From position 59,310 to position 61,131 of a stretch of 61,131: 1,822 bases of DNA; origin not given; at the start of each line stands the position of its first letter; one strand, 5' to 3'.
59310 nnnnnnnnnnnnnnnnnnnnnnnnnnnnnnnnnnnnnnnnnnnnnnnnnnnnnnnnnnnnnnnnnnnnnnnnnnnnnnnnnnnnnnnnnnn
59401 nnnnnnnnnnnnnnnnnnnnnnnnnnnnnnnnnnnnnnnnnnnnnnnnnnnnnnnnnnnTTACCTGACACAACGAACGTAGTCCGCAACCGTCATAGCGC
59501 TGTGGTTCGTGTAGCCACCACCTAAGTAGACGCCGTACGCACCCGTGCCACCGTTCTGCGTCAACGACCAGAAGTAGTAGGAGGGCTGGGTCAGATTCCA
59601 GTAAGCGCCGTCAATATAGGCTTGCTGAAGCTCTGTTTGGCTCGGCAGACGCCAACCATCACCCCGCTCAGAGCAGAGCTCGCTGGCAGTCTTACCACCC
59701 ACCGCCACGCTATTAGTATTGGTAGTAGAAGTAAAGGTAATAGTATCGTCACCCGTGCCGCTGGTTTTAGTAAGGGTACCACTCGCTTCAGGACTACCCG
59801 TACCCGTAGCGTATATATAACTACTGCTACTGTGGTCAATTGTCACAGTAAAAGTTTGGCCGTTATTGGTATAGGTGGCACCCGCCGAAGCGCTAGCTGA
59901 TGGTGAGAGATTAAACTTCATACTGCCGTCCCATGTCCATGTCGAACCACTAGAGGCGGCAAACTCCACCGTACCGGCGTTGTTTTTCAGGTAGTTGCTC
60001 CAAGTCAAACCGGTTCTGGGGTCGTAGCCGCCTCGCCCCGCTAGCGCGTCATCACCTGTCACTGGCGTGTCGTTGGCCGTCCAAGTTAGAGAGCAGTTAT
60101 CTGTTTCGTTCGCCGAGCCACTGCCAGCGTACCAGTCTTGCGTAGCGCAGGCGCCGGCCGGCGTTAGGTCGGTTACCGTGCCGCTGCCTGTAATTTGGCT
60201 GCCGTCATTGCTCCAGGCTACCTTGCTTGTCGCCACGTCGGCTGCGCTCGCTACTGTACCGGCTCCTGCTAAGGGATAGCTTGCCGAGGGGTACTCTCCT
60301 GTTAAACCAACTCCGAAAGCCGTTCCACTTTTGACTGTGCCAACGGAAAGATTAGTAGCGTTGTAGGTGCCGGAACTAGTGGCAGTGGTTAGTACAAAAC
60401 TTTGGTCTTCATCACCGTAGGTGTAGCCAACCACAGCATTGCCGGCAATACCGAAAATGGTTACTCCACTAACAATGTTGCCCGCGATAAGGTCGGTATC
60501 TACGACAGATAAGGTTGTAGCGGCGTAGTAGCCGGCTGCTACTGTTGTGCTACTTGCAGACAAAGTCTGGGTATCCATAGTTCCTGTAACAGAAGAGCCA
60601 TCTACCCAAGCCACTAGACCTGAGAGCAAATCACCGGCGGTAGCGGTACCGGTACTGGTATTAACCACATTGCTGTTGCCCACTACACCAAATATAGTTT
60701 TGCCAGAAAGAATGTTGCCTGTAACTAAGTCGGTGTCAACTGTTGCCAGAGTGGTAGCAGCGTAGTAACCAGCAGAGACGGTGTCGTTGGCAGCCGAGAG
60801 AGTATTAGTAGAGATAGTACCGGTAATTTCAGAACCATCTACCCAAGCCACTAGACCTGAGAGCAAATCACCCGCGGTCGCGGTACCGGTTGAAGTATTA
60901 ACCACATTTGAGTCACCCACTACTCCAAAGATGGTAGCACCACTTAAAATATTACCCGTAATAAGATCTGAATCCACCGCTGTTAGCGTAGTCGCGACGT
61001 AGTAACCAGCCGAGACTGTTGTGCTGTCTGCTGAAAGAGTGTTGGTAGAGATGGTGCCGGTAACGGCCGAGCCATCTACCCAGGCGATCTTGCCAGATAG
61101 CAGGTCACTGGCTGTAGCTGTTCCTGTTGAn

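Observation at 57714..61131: Diversity-generating retroelement cassette (target-avd-TR-RT)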

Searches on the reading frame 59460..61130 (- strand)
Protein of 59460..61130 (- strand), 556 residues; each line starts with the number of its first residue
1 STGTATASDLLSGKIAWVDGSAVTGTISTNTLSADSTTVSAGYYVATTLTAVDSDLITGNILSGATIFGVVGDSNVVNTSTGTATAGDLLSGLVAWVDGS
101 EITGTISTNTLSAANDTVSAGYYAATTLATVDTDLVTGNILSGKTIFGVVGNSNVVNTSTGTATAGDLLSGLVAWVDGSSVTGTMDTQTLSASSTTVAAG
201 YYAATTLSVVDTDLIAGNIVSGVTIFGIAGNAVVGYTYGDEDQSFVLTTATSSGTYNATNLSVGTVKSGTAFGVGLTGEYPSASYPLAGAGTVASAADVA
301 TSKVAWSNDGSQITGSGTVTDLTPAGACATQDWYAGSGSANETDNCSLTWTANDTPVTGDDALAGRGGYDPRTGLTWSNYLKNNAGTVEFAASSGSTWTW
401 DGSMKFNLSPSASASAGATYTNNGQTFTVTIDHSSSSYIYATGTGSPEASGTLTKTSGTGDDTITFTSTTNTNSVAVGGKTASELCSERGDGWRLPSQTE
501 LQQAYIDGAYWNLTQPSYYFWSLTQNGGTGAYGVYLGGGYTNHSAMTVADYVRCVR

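Call 5: search_protein_families(library=pfam, proteins=[window:59460-61130:-], max_evalue=0.01)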
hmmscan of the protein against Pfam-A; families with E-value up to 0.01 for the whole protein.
window:59460-61130:- (556 aa): 2 families
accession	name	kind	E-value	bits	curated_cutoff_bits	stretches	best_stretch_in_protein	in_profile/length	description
PF07603.17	Lcl_C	-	3.2e-07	31.1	34.9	1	370-556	5-117/117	Lcl C-terminal domain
PF19019.6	Phlebo_G2_C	-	0.004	17.3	25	0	151-179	102-130/171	Phlebovirus glycoprotein G2 C-terminal domain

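Call 12: search_protein_families(library=ncbifam, proteins=[window:59460-61130:-], max_evalue=0.01)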
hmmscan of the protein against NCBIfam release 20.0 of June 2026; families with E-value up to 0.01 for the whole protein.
window:59460-61130:- (556 aa): 2 families
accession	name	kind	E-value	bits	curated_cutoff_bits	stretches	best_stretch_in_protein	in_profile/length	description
NF047718.1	Hfq_rel_Cyano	exception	0.00019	21.6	52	0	7-23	27-43/64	Hfq-related RNA-binding protein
NF047763.1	LIC_10572_fam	equivalog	0.0033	17.4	200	0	476-555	128-204/205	LIC_10572 family protein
